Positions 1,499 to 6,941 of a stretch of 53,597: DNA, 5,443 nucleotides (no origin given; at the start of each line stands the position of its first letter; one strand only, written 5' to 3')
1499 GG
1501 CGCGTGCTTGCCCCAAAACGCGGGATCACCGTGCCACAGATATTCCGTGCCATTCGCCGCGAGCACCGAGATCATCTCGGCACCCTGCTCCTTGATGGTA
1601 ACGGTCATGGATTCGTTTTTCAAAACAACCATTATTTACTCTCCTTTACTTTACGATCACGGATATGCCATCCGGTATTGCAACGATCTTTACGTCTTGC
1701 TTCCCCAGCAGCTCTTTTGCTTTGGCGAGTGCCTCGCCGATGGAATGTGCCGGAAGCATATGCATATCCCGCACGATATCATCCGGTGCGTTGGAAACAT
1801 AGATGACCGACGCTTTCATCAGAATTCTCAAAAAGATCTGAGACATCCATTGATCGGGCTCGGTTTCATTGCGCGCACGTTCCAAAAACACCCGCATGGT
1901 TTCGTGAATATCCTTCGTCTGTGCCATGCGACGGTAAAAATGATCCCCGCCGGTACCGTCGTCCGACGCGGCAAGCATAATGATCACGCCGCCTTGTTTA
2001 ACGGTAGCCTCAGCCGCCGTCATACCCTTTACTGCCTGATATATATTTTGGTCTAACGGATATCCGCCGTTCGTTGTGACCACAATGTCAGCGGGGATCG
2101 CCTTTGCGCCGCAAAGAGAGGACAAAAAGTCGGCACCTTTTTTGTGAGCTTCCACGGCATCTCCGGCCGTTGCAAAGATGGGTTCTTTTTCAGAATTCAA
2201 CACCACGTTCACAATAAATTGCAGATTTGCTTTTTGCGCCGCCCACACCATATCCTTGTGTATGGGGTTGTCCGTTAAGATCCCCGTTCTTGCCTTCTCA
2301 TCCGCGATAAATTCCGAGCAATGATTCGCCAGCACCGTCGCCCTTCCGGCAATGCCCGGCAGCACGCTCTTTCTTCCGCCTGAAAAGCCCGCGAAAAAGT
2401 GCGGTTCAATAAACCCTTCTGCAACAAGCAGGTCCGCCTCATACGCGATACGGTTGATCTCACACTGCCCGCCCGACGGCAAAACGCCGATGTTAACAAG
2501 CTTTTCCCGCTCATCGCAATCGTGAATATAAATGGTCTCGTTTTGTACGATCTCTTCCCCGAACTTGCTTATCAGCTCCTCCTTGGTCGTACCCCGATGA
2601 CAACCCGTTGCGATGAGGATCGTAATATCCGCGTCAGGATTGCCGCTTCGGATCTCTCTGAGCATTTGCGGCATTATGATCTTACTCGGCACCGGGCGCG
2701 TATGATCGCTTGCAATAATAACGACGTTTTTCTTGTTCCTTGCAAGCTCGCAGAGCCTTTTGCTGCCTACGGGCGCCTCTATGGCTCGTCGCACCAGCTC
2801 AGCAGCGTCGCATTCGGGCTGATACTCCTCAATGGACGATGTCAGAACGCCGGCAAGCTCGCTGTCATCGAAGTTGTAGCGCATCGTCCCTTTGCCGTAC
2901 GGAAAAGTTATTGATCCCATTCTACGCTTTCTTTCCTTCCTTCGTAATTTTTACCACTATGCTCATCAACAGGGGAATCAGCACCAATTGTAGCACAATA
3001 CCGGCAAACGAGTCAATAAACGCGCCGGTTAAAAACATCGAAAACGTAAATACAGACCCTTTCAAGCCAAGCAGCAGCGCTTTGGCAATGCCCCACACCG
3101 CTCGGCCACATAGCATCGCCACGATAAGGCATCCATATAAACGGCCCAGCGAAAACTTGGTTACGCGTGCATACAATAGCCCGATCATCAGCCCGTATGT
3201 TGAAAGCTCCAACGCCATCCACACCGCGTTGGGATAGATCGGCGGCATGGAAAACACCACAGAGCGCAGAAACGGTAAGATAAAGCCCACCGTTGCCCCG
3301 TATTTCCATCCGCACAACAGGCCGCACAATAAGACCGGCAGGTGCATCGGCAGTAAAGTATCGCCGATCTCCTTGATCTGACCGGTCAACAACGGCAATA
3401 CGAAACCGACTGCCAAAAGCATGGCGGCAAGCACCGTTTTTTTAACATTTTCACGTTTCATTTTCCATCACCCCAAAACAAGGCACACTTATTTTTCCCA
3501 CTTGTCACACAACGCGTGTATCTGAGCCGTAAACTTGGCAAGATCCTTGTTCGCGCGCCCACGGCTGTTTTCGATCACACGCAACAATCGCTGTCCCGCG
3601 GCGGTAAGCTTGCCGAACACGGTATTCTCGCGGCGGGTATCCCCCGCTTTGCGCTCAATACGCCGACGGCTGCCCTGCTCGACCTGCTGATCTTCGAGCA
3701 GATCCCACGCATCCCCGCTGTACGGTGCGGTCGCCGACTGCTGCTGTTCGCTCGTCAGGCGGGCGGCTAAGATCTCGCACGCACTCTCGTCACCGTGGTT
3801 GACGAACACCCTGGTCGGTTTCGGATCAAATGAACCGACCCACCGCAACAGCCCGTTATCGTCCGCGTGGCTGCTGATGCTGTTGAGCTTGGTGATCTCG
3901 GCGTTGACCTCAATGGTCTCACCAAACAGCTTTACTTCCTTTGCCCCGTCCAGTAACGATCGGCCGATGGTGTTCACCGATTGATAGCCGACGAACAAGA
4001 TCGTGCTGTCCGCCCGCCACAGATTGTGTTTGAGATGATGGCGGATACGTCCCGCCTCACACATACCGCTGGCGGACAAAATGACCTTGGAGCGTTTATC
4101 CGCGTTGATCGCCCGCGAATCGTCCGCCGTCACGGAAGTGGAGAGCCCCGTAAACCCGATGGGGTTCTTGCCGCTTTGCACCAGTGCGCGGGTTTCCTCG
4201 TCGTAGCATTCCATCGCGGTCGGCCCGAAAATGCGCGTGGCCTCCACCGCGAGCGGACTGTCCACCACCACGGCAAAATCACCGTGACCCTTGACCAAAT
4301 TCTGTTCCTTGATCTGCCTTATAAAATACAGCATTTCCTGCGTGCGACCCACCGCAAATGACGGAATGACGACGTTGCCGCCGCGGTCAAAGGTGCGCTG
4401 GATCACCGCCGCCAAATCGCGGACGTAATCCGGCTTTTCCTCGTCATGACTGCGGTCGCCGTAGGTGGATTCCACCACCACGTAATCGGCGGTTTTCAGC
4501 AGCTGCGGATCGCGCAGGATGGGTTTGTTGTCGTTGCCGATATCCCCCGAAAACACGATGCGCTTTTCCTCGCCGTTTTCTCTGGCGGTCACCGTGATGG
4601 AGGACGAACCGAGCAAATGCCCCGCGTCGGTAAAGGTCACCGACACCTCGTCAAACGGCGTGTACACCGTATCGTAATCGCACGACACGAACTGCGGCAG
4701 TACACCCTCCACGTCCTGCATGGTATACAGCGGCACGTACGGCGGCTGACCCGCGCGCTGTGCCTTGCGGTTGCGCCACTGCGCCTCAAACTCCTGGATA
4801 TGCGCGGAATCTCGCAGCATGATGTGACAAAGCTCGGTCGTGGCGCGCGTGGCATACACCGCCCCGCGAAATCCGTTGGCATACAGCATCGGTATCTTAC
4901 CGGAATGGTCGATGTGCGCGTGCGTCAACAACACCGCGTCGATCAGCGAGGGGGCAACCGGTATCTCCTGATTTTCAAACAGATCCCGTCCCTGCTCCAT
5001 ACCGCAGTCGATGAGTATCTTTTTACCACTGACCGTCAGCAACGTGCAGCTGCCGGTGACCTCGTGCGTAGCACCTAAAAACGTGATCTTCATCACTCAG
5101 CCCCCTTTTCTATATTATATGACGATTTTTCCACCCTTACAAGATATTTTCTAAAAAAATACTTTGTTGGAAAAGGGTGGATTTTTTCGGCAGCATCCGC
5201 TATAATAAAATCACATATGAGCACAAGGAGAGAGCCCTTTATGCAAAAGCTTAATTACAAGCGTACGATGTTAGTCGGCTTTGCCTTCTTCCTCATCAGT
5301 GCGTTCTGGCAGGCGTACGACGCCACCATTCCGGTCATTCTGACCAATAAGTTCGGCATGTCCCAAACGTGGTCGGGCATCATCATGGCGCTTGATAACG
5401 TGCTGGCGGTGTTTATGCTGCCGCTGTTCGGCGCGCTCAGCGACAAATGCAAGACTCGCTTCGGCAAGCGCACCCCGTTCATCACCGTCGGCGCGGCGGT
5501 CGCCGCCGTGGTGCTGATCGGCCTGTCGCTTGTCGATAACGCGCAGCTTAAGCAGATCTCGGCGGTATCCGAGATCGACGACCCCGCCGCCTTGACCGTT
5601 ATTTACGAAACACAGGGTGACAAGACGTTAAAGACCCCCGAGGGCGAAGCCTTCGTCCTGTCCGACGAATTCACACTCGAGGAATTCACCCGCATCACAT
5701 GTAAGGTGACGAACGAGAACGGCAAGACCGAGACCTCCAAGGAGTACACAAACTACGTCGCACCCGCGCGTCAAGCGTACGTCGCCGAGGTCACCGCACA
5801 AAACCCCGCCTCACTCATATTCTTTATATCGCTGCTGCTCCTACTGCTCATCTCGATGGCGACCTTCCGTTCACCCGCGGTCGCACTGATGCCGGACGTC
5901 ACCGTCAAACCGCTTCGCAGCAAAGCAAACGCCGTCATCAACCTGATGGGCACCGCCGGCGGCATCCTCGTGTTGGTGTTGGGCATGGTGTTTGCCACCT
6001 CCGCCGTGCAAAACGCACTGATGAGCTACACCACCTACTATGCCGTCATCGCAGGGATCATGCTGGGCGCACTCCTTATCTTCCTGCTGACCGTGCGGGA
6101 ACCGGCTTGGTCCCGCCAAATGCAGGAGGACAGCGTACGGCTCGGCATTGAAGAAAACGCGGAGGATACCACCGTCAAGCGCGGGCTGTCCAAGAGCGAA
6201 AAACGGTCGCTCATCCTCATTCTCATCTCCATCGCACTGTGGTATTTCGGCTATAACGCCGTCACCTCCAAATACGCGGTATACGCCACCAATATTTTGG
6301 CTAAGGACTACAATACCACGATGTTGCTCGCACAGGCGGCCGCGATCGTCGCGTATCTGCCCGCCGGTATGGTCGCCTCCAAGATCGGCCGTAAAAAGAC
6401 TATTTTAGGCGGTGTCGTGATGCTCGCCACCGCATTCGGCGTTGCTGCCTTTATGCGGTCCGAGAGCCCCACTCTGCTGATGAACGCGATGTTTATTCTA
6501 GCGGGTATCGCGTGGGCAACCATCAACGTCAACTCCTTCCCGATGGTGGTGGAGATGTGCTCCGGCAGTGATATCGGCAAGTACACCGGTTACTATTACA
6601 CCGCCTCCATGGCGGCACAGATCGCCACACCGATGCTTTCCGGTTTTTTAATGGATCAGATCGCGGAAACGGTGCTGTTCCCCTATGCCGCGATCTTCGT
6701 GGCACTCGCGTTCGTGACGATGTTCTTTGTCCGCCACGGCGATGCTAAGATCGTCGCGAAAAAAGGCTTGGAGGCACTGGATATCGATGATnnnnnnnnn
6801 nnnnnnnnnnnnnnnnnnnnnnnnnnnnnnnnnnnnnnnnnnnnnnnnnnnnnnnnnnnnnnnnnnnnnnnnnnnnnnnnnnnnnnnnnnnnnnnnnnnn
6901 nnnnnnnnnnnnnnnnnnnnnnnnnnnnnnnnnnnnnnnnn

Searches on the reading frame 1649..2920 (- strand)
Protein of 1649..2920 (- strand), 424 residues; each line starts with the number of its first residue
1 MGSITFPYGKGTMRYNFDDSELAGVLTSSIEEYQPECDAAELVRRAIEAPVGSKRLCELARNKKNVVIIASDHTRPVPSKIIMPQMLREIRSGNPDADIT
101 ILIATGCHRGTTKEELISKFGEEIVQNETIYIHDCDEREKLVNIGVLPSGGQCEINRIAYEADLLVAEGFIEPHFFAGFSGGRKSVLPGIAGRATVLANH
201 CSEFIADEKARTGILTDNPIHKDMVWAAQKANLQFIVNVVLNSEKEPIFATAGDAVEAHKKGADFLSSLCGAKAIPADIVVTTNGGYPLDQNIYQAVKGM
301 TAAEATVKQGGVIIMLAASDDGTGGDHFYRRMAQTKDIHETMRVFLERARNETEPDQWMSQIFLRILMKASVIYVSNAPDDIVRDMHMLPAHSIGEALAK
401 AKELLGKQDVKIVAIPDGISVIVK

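Call 63: search_protein_families(library=pfam, proteins=[window:1649-2920:-], max_evalue=0.00001)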
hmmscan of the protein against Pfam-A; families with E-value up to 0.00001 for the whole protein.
window:1649-2920:- (424 aa): 2 families
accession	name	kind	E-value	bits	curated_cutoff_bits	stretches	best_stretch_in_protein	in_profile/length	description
PF09861.14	Lar_N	-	3.3e-73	245.7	23.3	1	8-213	1-204/204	Lactate racemase N-terminal domain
PF21113.2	LarA_C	-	1.9e-64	216.7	25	1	273-423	2-152/152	Lactate racemase C-terminal domain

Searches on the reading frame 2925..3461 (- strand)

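Call 63: search_protein_families(library=pfam, proteins=[window:2925-3461:-], max_evalue=0.00001)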
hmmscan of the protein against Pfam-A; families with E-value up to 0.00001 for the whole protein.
window:2925-3461:- (179 aa): 1 family
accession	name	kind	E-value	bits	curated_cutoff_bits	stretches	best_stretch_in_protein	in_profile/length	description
PF12822.12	ECF_trnsprt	-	2.3e-14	54.2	30.7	1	7-165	1-168/169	ECF transporter, substrate-specific component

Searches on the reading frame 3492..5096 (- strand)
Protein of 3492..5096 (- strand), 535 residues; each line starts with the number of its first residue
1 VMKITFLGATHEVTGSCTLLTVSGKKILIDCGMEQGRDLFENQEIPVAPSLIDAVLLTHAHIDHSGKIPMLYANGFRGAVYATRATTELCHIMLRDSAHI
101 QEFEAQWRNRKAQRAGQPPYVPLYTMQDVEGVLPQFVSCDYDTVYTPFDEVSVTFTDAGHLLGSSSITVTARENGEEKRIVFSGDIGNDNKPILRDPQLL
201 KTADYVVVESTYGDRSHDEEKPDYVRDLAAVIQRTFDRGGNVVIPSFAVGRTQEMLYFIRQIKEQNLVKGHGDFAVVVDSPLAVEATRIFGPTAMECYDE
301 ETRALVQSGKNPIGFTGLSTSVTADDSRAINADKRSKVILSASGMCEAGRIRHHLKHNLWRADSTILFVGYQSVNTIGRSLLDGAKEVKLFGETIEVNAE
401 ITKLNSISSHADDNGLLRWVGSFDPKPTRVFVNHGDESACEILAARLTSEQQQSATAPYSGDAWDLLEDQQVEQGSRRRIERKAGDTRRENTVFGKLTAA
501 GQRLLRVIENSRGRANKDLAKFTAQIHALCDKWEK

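Call 63: search_protein_families(library=pfam, proteins=[window:3492-5096:-], max_evalue=0.00001)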
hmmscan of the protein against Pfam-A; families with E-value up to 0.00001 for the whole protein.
window:3492-5096:- (535 aa): 5 families
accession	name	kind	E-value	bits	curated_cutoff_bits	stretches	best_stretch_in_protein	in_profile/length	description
PF10996.14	Beta-Casp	-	2.2e-35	122.2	27.7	1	252-381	1-120/120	Beta-Casp domain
PF07521.17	RMMBL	-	8.4e-17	61.4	21.6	1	395-452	2-57/63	Zn-dependent metallo-hydrolase RNA specificity domain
PF00753.33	Lactamase_B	-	1.1e-12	48.7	22.7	1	14-197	5-161/196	Metallo-beta-lactamase superfamily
PF16661.11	Lactamase_B_6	-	4.1e-11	43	27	1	19-199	1-175/193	Metallo-beta-lactamase superfamily domain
PF12706.13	Lactamase_B_2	-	1.1e-10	41.9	27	1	26-212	2-167/200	Beta-lactamase superfamily domain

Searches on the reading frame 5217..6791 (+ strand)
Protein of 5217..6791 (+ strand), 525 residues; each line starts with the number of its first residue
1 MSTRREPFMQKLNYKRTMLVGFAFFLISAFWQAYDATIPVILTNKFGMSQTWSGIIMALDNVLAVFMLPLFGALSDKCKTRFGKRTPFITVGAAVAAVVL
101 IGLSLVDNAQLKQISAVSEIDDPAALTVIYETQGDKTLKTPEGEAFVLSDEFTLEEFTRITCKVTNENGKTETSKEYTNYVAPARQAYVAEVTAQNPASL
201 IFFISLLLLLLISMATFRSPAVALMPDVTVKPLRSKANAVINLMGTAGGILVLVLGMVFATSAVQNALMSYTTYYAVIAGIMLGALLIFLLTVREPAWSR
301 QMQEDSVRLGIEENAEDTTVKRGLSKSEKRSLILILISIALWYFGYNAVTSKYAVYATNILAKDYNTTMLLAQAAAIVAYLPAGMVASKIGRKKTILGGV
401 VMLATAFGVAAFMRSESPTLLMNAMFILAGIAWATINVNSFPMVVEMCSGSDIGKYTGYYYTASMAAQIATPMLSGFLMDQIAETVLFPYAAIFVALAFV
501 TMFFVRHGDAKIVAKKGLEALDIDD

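Call 63: search_protein_families(library=pfam, proteins=[window:5217-6791:+], max_evalue=0.00001)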
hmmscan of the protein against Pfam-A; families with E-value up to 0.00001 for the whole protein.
window:5217-6791:+ (525 aa): 2 families
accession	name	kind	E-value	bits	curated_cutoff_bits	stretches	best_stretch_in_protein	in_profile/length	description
PF07690.21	MFS_1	-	3.5e-30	105.5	33.4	3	367-509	36-178/347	Major Facilitator Superfamily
PF13347.12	MFS_2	-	1.9e-18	66.7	27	2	198-447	95-342/427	MFS/sugar transport protein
